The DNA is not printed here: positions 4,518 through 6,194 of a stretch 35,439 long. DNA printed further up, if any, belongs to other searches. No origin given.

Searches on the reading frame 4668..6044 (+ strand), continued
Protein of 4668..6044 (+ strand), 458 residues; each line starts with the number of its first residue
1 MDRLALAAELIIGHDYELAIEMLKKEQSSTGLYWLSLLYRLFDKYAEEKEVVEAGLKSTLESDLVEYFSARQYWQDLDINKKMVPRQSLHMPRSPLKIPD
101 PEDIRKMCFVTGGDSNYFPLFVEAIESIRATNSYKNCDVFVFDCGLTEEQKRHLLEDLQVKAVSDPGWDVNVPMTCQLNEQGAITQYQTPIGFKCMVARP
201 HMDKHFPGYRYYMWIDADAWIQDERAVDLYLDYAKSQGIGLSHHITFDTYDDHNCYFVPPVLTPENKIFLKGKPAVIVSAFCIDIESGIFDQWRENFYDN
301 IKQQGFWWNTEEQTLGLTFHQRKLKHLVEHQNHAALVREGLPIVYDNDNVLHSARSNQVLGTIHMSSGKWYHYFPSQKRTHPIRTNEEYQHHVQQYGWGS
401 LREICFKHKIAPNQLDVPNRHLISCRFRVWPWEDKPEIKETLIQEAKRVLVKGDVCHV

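Call 64: find_encoding_contigs(protein=P0018, flank=10000, max_places=2)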
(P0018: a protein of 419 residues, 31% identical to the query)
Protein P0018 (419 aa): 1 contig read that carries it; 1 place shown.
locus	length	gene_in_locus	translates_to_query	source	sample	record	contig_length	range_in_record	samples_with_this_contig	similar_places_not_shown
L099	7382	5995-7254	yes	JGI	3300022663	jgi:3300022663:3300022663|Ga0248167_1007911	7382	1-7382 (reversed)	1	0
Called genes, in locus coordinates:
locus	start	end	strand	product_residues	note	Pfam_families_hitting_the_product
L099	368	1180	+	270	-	PF01209:Ubie_methyltran (weak), PF13489:Methyltransf_23, PF05175:MTS, PF13847:Methyltransf_31, PF08241:Methyltransf_11, PF08242:Methyltransf_12, PF13649:Methyltransf_25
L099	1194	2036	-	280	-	-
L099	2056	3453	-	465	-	PF02310:B12-binding, PF04055:Radical_SAM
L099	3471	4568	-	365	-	PF04055:Radical_SAM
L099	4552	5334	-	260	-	PF01177:Asp_Glu_race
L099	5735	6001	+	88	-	-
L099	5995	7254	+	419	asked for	-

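Call 67: search_protein_families(library=pfam, proteins=[L032:3524-4969:-, L032:5441-6436:-, L032:7165-8568:-, L032:7669-8718:+, L032:8768-9577:+, L032:10019-10954:+, L032:10581-11810:+, L032:11726-13018:+, L032:11774-13030:-, L032:13652-15205:-], max_evalue=0.0001)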
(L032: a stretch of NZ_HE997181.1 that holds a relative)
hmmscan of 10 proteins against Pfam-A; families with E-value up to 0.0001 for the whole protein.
L032:3524-4969:- (481 aa): 1 family
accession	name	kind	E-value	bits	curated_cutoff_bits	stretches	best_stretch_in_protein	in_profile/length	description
PF00330.25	Aconitase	-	4e-181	603.4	28.7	1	22-472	1-463/463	Aconitase family (aconitate hydratase)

L032:5441-6436:- (331 aa): 0 families

L032:7165-8568:- (467 aa): 4 families
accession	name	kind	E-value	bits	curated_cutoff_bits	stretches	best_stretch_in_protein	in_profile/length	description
PF00448.28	SRP54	-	2.1e-64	217.2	22.7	1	100-310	1-196/196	SRP54-type protein, GTPase domain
PF02978.25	SRP_SPB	-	6.2e-35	119.9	27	1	341-441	1-91/91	Signal peptide binding domain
PF02881.24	SRP54_N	-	1e-20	74.1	22.4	1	5-82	1-75/75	SRP54-type protein, helical bundle domain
PF13401.12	AAA_22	-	4.4e-05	24.3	27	0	103-228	8-111/130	AAA domain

L032:7669-8718:+ (349 aa): 0 families

L032:8768-9577:+ (269 aa): 0 families

L032:10019-10954:+ (311 aa): 0 families

L032:10581-11810:+ (409 aa): 1 family
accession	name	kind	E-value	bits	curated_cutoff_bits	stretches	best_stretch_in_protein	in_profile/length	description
PF01678.24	DAP_epimerase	-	4.4e-55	185.4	34.7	2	286-394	4-117/121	Diaminopimelate epimerase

L032:11726-13018:+ (430 aa): 7 families
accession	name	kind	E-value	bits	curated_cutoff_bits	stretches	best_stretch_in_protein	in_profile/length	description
PF00448.28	SRP54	-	6.8e-73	244.9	22.7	1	226-426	1-195/196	SRP54-type protein, GTPase domain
PF02881.24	SRP54_N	-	1.9e-12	47.7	22.4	1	142-203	4-71/75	SRP54-type protein, helical bundle domain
PF13604.12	AAA_30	-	7e-07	29.6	27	1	225-332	16-110/191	AAA domain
PF06414.18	Zeta_toxin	-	1.4e-06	28.3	22.3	1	223-331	13-118/199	Zeta toxin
PF13207.12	AAA_17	-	2.4e-06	28.3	27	1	232-344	1-104/136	AAA domain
PF13401.12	AAA_22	-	3e-06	28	27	1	227-336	6-110/130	AAA domain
PF13191.12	AAA_16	-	5.9e-05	24.1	32.6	0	223-353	21-139/167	AAA ATPase domain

L032:11774-13030:- (418 aa): 0 families

L032:13652-15205:- (517 aa): 2 families
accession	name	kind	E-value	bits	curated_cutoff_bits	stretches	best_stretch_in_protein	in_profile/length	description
PF00293.34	NUDIX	-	8.6e-12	45.7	21.1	1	374-466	15-112/134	NUDIX domain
PF14803.11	Zn_ribbon_Nudix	-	1.1e-10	41.7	25.6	1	336-359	11-34/34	Nudix N-terminal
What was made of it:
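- Tried and rejected: Core-only context in Reyranella: a stand-alone gene between ffh and dapF/ftsY, with no functional clue (call 67).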

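Call 69: search_protein_families(library=pfam, proteins=[L066:2765-4087:-, L066:4134-5459:-, L066:5609-6979:+, L066:7297-9894:-, L066:10055-13270:+, L066:13274-15061:+, L066:15354-16244:+, L066:16260-19319:+], max_evalue=0.0001)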
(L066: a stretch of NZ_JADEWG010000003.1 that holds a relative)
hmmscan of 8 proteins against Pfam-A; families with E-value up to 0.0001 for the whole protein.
L066:2765-4087:- (440 aa): 8 families
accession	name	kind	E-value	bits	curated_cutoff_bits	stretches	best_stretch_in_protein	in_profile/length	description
PF13847.12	Methyltransf_31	-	1.3e-24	87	27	1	56-171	3-120/145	Methyltransferase domain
PF13649.12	Methyltransf_25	-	5.5e-17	62.7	27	1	60-155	1-97/97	Methyltransferase domain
PF08242.18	Methyltransf_12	-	1.2e-15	58.5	30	1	61-157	1-98/98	Methyltransferase domain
PF08241.18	Methyltransf_11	-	7.2e-15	55.8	21.2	1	61-157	1-93/95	Methyltransferase domain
PF01209.24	Ubie_methyltran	-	1.2e-12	48.1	20.1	1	50-177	41-169/233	ubiE/COQ5 methyltransferase family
PF13489.12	Methyltransf_23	-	1.3e-09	38.4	27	1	54-157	20-114/164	Methyltransferase domain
PF05175.20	MTS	-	8.2e-06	26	23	1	56-113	31-88/170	Methyltransferase small domain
PF08003.17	Methyltransf_9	-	4.2e-05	23.1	23.8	1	56-156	115-214/315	Protein of unknown function (DUF1698)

L066:4134-5459:- (441 aa): 13 families
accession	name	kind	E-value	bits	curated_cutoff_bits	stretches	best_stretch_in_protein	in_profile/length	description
PF13847.12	Methyltransf_31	-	2.4e-28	99.1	27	1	57-170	3-119/145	Methyltransferase domain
PF13649.12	Methyltransf_25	-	4.4e-17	63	27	1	61-156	1-97/97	Methyltransferase domain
PF08242.18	Methyltransf_12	-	2.3e-16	60.7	30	1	62-158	1-98/98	Methyltransferase domain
PF08241.18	Methyltransf_11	-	8.6e-15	55.6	21.2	1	62-158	1-93/95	Methyltransferase domain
PF13489.12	Methyltransf_23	-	1.3e-12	48.2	27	1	55-158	20-114/164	Methyltransferase domain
PF01209.24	Ubie_methyltran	-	6e-10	39.3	20.1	1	53-175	43-166/233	ubiE/COQ5 methyltransferase family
PF08003.17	Methyltransf_9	-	2.7e-08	33.6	23.8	1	52-157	110-214/315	Protein of unknown function (DUF1698)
PF01135.25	PCMT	-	5.3e-06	26.8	20.3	1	13-111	35-128/210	Protein-L-isoaspartate(D-aspartate) O-methyltransferase (PCMT)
PF05175.20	MTS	-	6.8e-06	26.3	23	1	57-115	31-89/170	Methyltransferase small domain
PF02353.26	CMAS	-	1.6e-05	24.8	27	1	57-158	62-162/273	Mycolic acid cyclopropane synthetase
PF06325.19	PrmA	-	1.8e-05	24.8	22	1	54-161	158-265/296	Ribosomal protein L11 methyltransferase (PrmA)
PF02390.23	Methyltransf_4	-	1.9e-05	24.6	24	1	59-109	3-53/173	Putative methyltransferase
PF13679.12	Methyltransf_32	-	7.8e-05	23.1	27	0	56-118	24-91/143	Methyltransferase domain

L066:5609-6979:+ (456 aa): 12 families
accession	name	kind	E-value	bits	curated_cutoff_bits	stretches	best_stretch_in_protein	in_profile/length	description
PF07992.20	Pyr_redox_2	-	1.3e-51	176.2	26.1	1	8-302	2-291/291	Pyridine nucleotide-disulphide oxidoreductase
PF13738.12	Pyr_redox_3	-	2.4e-22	80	30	1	86-285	101-305/305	Pyridine nucleotide-disulphide oxidoreductase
PF00085.26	Thioredoxin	-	5.9e-19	68.4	23.5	1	366-453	15-102/103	Thioredoxin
PF00070.33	Pyr_redox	-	6.6e-19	68.6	22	1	155-227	2-80/82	Pyridine nucleotide-disulphide oxidoreductase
PF13098.12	Thioredoxin_2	-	5.2e-09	36.8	27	1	370-451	7-103/104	Thioredoxin-like domain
PF12831.13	FAD_oxidored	-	1.2e-08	35.1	27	0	9-51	2-45/416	FAD dependent oxidoreductase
PF03486.20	HI0933_like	-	4.4e-07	30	50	0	8-38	2-32/244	HI0933-like protein Rossmann domain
PF01266.30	DAO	-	1.3e-06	28.6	27.9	0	9-41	2-35/353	FAD dependent oxidoreductase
PF01134.28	GIDA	-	1.5e-06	28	22.1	0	8-31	1-24/391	Glucose inhibited division protein A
PF00890.30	FAD_binding_2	-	7.4e-06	25.8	20.4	0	9-39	2-32/414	FAD binding domain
PF01946.23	Thi4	-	9.6e-06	25.4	26.2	0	7-48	18-63/235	Thi4 family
PF13450.12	NAD_binding_8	-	7.9e-05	23.3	21.9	0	11-36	1-26/68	NAD(P)-binding Rossmann-like domain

L066:7297-9894:- (865 aa): 27 families (the best 25 are shown)
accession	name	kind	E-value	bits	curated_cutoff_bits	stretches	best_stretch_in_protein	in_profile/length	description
PF00515.34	TPR_1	-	2.1e-76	249.3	27.8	7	113-145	1-33/34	Tetratricopeptide repeat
PF07719.23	TPR_2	-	1.2e-67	218.9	27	5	113-145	1-33/34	Tetratricopeptide repeat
PF13414.12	TPR_11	-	1.4e-61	204.3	26.8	6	120-160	1-41/42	TPR repeat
PF13181.12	TPR_8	-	5.8e-56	182.4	25.7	2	113-145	1-33/34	Tetratricopeptide repeat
PF13432.12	TPR_16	-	7.1e-46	154.6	32.7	4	325-386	3-64/65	Tetratricopeptide repeat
PF13431.12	TPR_17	-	2.7e-38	127.5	24.4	1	376-407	2-33/34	Tetratricopeptide repeat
PF13424.12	TPR_12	-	1.9e-37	127.7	30.1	3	112-177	2-75/77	Tetratricopeptide repeat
PF14559.12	TPR_19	-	3.7e-35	120.5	25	3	194-247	5-58/68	Tetratricopeptide repeat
PF04577.19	Glyco_transf_61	-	1.5e-34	119.6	27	1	624-798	1-137/137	Glycosyltransferase 61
PF13428.12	TPR_14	-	5.5e-34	113.6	23.5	0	114-154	2-42/44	Tetratricopeptide repeat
PF13174.12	TPR_6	-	5e-26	90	26.3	0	115-145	2-32/33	Tetratricopeptide repeat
PF13176.12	TPR_7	-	1.3e-25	87.7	27.9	0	115-143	1-31/36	Tetratricopeptide repeat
PF13371.12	TPR_9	-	3.2e-24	85.2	35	0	120-183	2-65/73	Tetratricopeptide repeat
PF13374.12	TPR_10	-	8.6e-18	64.2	27.5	0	113-142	2-31/42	Tetratricopeptide repeat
PF23914.1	TPR_CcmH_CycH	-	3.9e-17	63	42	1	323-421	54-155/158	Cytochrome c-type biogenesis protein H TPR domain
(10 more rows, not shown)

L066:10055-13270:+ (1071 aa): 3 families
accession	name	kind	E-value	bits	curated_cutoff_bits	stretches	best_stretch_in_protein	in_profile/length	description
PF05711.17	TylF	-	1.9e-45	155.6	23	1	683-884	67-264/264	Macrocin-O-methyltransferase (TylF)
PF13578.12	Methyltransf_24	-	5.8e-23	82.2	26.3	2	389-495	1-104/105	Methyltransferase domain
PF01596.23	Methyltransf_3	-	2.4e-06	27.4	22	1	367-470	27-131/204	O-methyltransferase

L066:13274-15061:+ (595 aa): 25 families
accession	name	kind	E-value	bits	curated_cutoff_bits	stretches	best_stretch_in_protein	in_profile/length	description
PF00515.34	TPR_1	-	3.4e-54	179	27.8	5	251-283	2-34/34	Tetratricopeptide repeat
PF13414.12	TPR_11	-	3.1e-52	174.5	26.8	5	157-196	3-42/42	TPR repeat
PF07719.23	TPR_2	-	4.9e-45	148.4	27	4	251-283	2-34/34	Tetratricopeptide repeat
PF13431.12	TPR_17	-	9.9e-42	138.2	24.4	4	238-271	1-34/34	Tetratricopeptide repeat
PF13181.12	TPR_8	-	3e-39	130.3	25.7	4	116-147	3-34/34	Tetratricopeptide repeat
PF13424.12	TPR_12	-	1.7e-32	111.9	30.1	4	148-212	3-75/77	Tetratricopeptide repeat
PF13432.12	TPR_16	-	7.3e-31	106.7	32.7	3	86-148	3-65/65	Tetratricopeptide repeat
PF13176.12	TPR_7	-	2.2e-26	90.1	27.9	0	252-282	1-31/36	Tetratricopeptide repeat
PF13428.12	TPR_14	-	3e-24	83.5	23.5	0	120-156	7-43/44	Tetratricopeptide repeat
PF14559.12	TPR_19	-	1.9e-22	79.8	25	2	228-287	3-60/68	Tetratricopeptide repeat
PF13374.12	TPR_10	-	9.4e-21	73.6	27.5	0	252-279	4-31/42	Tetratricopeptide repeat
PF13371.12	TPR_9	-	1.2e-20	73.7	35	2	258-308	3-53/73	Tetratricopeptide repeat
PF13174.12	TPR_6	-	3.3e-14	52.9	26.3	0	13-34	10-31/33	Tetratricopeptide repeat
PF24575.1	TPR_Slam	-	1.4e-12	48.3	35.2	0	9-57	53-101/104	Surface lipoprotein assembly modifier, N-terminal TPR repeats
PF23914.1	TPR_CcmH_CycH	-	2.3e-12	47.5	42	1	141-241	43-146/158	Cytochrome c-type biogenesis protein H TPR domain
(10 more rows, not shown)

L066:15354-16244:+ (296 aa): 1 family
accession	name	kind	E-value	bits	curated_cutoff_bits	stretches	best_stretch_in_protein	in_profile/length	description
PF00528.27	BPD_transp_1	-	5.6e-21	75.5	26.4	1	107-291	1-183/184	Binding-protein-dependent transport system inner membrane component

L066:16260-19319:+ (1019 aa): 21 families
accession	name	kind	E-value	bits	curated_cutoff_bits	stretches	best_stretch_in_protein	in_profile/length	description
PF07719.23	TPR_2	-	1e-39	131.8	27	3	403-432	4-33/34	Tetratricopeptide repeat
PF00515.34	TPR_1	-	6.2e-38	127.5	27.8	3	403-432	4-33/34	Tetratricopeptide repeat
PF13431.12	TPR_17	-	3.3e-30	102.2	24.4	2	354-386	1-33/34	Tetratricopeptide repeat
PF13414.12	TPR_11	-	3.7e-29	100.6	26.8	2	412-447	6-41/42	TPR repeat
PF13432.12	TPR_16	-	1.6e-28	99.2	32.7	4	377-433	8-64/65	Tetratricopeptide repeat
PF13844.12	Glyco_transf_41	-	2.7e-27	95.7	25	2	816-993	358-528/543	Glycosyl transferase family 41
PF13181.12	TPR_8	-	6e-26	88.8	25.7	1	402-432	3-33/34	Tetratricopeptide repeat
PF14559.12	TPR_19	-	2.5e-25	89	25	2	348-401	7-59/68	Tetratricopeptide repeat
PF13424.12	TPR_12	-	3.4e-23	82.1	30.1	2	368-430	5-75/77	Tetratricopeptide repeat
PF13428.12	TPR_14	-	8.6e-23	79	23.5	0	403-441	4-42/44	Tetratricopeptide repeat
PF13176.12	TPR_7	-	3.4e-15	55.2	27.9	0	402-435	1-34/36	Tetratricopeptide repeat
PF23914.1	TPR_CcmH_CycH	-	1.2e-11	45.1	42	0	390-514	40-150/158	Cytochrome c-type biogenesis protein H TPR domain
PF13371.12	TPR_9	-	2.2e-11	44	35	0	274-332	5-63/73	Tetratricopeptide repeat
PF13374.12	TPR_10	-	7.4e-11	42.1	27.5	0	402-429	4-31/42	Tetratricopeptide repeat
PF24575.1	TPR_Slam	-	7.7e-10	39.6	35.2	0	411-456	58-103/104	Surface lipoprotein assembly modifier, N-terminal TPR repeats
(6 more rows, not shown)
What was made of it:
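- L066: the core is fused to MT24 and TylF O-methyltransferase domains (call 69). In the cyanobacterial locus the core lies among TPR-GT61, TPR-GT9 and MT24-TPR-GT41 proteins (call 69). The core is fused to a TylF macrocin-O-methyltransferase-like domain in L066 (call 69).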

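Call 72: search_protein_families(library=padloc, proteins=[window:4668-6044:+], max_evalue=0.01)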
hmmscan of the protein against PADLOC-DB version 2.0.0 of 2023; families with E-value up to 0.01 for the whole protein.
window:4668-6044:+ (458 aa): 0 families

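Call 73: search_protein_families(library=phrogs, proteins=[window:4668-6044:+], max_evalue=0.01)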
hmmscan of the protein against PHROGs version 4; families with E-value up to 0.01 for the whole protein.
window:4668-6044:+ (458 aa): 0 families

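Call 74: search_dna_similar(query=window:4668-6041:+, collection=plasmids, mode=protein, max_evalue=0.001, max_rows=10)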
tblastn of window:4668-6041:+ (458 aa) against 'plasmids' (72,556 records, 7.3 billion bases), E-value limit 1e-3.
Records with a match: 4; places in all: 4; records where one place covers at least 80% of the query: 0.
Best place of each record, by identity: <60% 4.
By first word of the organism name: Azospirillum 4.
By predicted mobility (MOB-suite, as given by PLSDB): mobilizable 2; non-mobilizable 2.
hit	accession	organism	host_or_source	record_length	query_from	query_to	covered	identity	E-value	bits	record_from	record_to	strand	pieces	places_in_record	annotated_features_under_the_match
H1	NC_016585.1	Azospirillum lipoferum 4B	-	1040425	104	229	28%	40.5%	1e-16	91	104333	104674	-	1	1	none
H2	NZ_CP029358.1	Azospirillum thermophilum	cell culture,hot spring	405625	98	229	29%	38.6%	3e-16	89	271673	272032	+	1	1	glycosyltransferase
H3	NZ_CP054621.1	Azospirillum oryzae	cell culture,soil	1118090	110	229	26%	40.8%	3e-15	86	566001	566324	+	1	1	record has no annotation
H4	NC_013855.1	Azospirillum sp. B510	-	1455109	110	229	26%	40.0%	4e-14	82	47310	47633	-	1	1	record has no annotation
